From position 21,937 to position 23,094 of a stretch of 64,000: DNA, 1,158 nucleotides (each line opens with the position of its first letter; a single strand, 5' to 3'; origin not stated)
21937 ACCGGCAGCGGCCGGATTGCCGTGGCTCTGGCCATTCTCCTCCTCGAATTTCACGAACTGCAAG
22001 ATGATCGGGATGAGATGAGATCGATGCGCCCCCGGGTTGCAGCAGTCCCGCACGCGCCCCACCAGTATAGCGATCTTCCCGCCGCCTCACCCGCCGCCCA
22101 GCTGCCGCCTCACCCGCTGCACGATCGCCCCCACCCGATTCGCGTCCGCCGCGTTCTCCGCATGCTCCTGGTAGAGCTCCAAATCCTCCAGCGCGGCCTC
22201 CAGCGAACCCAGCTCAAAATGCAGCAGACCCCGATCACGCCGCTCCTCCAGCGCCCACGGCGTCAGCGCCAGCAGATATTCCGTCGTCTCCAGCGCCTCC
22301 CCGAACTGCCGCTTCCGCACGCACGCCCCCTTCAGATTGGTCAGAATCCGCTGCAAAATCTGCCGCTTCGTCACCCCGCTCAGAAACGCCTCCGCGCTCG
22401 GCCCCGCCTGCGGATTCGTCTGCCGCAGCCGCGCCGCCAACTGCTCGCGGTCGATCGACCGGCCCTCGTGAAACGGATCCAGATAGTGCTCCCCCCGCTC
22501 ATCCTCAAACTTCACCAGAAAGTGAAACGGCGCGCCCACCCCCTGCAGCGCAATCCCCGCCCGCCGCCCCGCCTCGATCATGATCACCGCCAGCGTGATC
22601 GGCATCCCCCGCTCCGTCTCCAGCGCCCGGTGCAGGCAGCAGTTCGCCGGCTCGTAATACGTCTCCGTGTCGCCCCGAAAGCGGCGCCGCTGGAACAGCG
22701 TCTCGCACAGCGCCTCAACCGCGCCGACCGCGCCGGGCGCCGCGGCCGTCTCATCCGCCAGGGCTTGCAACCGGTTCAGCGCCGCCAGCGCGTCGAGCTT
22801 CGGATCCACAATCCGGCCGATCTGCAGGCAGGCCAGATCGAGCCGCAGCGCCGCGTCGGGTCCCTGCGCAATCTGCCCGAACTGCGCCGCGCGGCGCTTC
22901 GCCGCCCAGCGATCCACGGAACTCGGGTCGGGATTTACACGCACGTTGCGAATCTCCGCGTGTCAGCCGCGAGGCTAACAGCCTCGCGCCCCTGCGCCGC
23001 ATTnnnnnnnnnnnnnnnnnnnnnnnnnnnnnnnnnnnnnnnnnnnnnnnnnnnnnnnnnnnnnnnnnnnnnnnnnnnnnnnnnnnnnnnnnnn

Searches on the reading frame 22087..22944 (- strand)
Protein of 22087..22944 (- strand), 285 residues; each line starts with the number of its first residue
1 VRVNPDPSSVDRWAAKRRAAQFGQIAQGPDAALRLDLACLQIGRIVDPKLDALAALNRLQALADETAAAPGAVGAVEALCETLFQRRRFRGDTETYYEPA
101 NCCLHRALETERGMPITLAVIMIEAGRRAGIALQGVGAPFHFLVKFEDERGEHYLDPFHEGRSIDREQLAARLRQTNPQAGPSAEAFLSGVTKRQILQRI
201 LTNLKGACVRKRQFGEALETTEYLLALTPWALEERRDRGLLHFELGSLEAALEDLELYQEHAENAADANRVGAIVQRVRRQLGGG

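Call 14: search_protein_families(library=pfam, proteins=[window:22087-22944:-], max_evalue=0.00001)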
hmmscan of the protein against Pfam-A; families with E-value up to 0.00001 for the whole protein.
window:22087-22944:- (285 aa): 2 families
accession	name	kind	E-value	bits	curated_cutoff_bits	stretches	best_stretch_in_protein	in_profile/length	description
PF13369.12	Transglut_core2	-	2.7e-39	134.6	23.5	1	53-201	4-154/155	Transglutaminase-like superfamily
PF13371.12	TPR_9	-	1.5e-16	60.6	35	1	204-273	1-70/73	Tetratricopeptide repeat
